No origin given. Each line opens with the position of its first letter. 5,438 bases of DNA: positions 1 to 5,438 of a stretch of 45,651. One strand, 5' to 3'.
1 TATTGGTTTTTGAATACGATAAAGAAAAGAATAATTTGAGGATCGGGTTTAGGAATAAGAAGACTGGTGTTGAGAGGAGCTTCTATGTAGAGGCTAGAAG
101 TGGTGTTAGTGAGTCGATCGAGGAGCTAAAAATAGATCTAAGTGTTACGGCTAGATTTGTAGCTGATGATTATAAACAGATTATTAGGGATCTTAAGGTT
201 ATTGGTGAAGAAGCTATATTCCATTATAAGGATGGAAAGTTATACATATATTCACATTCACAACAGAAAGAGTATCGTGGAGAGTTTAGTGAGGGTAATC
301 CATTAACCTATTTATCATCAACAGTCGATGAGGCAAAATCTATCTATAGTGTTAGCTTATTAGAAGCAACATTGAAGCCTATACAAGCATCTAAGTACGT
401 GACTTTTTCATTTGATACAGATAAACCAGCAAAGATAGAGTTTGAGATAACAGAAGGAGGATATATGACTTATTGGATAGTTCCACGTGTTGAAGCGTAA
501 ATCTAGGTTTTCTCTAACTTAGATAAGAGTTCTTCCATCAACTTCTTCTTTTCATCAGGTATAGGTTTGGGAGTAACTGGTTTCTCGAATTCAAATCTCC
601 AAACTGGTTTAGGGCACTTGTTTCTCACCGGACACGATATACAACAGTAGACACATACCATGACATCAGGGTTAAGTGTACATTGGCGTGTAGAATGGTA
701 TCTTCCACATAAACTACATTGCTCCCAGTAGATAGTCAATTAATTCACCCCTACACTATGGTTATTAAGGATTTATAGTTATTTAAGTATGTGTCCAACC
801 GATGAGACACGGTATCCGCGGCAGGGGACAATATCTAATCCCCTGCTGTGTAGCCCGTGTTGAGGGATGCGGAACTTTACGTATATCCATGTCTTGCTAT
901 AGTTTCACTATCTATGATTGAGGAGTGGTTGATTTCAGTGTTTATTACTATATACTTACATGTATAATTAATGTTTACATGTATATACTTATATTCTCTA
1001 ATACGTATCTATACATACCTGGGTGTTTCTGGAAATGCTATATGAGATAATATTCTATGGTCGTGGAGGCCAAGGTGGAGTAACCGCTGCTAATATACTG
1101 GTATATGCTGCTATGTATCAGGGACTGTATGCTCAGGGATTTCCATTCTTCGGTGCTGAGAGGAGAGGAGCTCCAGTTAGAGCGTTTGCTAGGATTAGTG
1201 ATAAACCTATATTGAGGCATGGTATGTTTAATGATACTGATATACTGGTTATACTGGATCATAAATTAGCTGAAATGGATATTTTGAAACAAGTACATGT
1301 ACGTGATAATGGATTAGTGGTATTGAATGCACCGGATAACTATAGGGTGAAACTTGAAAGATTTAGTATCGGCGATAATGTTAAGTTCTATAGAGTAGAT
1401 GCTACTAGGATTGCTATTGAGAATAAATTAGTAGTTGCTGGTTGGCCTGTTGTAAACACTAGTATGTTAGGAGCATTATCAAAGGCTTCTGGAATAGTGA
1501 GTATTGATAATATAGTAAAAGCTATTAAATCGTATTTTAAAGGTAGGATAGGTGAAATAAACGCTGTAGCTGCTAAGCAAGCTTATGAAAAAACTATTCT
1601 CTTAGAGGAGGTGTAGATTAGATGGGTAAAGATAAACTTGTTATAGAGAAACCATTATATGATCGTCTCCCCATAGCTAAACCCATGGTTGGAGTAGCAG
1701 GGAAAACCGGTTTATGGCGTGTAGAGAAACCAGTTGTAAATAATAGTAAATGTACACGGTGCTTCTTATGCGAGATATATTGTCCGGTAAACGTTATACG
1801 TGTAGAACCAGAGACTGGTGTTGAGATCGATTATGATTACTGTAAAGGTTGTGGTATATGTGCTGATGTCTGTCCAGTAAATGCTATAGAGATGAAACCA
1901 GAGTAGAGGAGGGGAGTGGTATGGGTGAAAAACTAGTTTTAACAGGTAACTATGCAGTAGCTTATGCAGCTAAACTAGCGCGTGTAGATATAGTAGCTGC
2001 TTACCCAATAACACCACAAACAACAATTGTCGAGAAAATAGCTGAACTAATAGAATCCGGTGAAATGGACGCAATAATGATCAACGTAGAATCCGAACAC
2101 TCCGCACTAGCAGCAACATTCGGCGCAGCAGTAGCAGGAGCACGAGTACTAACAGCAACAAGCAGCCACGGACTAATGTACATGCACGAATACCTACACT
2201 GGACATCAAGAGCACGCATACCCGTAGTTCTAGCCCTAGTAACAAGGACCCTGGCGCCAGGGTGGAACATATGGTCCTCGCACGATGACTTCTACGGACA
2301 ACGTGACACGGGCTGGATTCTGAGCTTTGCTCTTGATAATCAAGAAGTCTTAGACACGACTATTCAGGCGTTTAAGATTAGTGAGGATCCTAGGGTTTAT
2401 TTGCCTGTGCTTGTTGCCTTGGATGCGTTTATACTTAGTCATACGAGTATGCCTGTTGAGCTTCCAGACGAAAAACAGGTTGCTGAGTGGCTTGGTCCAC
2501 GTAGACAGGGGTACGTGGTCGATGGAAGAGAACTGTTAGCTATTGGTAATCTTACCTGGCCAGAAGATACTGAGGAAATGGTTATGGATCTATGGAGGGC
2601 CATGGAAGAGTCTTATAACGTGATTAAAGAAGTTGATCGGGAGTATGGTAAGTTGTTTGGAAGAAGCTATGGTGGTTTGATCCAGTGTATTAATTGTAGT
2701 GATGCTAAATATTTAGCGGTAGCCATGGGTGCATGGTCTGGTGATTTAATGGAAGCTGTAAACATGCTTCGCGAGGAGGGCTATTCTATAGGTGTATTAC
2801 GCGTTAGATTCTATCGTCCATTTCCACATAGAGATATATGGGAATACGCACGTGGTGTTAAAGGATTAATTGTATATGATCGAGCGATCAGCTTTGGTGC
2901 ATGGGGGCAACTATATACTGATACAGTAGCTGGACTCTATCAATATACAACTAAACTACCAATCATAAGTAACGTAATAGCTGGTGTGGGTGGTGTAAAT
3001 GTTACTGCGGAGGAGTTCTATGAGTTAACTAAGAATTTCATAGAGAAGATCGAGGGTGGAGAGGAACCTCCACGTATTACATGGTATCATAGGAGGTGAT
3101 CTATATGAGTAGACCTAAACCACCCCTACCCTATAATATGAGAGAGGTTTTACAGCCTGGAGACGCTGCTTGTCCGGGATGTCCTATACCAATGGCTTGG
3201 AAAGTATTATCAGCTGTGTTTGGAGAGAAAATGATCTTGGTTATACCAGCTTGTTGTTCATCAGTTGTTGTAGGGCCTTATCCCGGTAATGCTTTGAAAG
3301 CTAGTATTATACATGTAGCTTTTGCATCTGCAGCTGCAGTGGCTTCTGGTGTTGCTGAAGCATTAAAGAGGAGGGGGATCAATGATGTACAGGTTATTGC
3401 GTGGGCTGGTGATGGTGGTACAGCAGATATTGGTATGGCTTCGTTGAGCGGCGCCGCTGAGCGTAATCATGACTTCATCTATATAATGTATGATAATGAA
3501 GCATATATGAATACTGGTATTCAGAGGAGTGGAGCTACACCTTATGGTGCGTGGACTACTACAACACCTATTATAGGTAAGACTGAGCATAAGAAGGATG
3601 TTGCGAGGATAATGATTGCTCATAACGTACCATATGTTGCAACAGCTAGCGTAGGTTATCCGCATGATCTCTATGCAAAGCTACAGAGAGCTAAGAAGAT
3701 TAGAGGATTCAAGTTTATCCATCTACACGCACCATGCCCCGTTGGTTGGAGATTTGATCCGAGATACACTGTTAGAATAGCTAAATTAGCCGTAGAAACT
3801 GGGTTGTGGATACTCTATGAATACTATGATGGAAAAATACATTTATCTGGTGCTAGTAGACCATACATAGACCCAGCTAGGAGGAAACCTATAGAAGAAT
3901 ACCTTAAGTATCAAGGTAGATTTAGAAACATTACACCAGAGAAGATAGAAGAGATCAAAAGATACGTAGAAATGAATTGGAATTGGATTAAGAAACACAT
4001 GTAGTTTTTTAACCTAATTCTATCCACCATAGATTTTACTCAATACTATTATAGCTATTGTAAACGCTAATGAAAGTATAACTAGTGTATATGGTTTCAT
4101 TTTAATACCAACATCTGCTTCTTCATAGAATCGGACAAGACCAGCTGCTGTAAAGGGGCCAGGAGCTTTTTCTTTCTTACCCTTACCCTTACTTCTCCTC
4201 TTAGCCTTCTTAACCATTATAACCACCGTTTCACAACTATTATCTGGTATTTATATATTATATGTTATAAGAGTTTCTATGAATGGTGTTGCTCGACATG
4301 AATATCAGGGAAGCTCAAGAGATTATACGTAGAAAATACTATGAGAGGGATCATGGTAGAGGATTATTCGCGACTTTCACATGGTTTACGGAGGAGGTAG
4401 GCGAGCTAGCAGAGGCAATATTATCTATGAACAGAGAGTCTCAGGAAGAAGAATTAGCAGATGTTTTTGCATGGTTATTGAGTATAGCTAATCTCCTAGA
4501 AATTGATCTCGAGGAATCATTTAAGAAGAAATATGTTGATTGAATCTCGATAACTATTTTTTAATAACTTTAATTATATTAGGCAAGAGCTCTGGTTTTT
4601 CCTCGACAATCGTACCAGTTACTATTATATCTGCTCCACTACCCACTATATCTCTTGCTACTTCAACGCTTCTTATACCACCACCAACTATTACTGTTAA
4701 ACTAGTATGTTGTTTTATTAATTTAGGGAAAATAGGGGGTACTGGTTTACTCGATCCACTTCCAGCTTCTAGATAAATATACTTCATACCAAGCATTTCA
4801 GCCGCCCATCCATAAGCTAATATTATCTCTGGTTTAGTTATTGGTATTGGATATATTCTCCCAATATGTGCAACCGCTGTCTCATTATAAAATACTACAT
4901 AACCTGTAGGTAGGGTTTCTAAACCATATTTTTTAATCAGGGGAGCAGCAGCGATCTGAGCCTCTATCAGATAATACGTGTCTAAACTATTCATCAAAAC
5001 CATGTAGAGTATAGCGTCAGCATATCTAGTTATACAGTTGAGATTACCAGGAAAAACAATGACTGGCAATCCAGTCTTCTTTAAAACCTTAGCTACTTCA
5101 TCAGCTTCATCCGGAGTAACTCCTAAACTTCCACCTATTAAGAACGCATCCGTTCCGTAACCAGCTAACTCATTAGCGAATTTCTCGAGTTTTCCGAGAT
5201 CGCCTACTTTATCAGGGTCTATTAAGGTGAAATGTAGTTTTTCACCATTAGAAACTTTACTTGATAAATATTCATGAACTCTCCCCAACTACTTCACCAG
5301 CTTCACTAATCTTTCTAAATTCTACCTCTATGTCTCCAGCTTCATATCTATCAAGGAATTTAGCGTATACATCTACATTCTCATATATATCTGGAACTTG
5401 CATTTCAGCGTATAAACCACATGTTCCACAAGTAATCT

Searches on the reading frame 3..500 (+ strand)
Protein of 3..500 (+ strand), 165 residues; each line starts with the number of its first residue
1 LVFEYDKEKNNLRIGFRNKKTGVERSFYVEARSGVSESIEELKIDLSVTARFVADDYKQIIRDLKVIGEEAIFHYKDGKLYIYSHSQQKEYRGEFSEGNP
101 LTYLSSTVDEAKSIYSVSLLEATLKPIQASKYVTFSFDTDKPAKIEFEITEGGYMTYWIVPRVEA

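Call 100: search_protein_families(library=pfam, proteins=[window:3-500:+], max_evalue=0.1)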
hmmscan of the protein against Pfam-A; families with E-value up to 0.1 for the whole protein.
window:3-500:+ (165 aa): 2 families
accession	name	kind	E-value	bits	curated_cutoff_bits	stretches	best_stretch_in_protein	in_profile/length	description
PF02747.20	PCNA_C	-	7.2e-05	23.4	23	1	115-161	81-127/128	Proliferating cell nuclear antigen, C-terminal domain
PF13619.11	KTSC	-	0.057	13.6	25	0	3-20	8-25/58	KTSC domain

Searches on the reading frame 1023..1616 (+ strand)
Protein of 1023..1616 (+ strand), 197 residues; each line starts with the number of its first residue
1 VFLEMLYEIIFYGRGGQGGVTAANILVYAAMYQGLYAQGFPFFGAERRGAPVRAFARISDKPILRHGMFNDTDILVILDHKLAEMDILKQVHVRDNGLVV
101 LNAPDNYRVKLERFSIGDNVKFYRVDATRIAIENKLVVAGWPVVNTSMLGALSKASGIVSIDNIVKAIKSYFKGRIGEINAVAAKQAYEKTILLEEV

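Call 13: search_protein_families(library=pfam, proteins=[window:1023-1616:+])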
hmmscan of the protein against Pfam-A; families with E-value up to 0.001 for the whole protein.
window:1023-1616:+ (197 aa): 1 family
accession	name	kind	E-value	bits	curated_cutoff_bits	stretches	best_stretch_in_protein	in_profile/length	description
PF01558.24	POR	-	5e-39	134.7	27.4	1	15-189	1-173/173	Pyruvate ferredoxin/flavodoxin oxidoreductase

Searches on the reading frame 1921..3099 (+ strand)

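Call 13: search_protein_families(library=pfam, proteins=[window:1921-3099:+])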
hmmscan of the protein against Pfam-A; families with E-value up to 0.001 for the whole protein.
window:1921-3099:+ (392 aa): 3 families
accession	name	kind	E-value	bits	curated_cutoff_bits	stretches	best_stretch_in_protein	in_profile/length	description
PF01855.24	POR_N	-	1e-61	209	27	1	16-239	2-230/231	Pyruvate flavodoxin/ferredoxin oxidoreductase, thiamine diP-bdg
PF17147.9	PFOR_II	-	1.2e-27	96.6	27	1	262-365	1-101/102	Pyruvate:ferredoxin oxidoreductase core domain II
PF02780.25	Transketolase_C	-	1.3e-05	25.5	25.9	1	265-349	13-97/124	Transketolase, C-terminal domain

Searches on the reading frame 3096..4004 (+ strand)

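Call 13: search_protein_families(library=pfam, proteins=[window:3096-4004:+])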
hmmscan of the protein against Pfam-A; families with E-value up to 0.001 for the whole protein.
window:3096-4004:+ (302 aa): 1 family
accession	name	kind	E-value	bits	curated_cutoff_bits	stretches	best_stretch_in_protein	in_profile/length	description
PF02775.26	TPP_enzyme_C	-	4.1e-20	72.5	21.9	1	63-209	18-150/151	Thiamine pyrophosphate enzyme, C-terminal TPP binding domain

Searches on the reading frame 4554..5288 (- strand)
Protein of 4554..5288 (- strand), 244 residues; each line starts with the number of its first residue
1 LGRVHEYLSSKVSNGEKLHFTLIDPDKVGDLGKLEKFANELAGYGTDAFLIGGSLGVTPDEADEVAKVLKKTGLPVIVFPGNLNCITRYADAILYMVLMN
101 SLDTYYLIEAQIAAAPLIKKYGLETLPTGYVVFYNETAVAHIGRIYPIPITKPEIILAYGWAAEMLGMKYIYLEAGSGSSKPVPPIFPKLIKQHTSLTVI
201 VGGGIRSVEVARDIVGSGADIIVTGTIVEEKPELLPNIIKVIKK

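Call 13: search_protein_families(library=pfam, proteins=[window:4554-5288:-])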
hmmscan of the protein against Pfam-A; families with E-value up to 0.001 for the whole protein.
window:4554-5288:- (244 aa): 2 families
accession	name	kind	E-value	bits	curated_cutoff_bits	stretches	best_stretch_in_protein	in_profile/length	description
PF01884.23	PcrB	-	9.2e-52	176.2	23.9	1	16-234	6-217/226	PcrB family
PF00977.27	His_biosynth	-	6.2e-07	29.5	23.6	1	191-241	68-118/228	Histidine biosynthesis protein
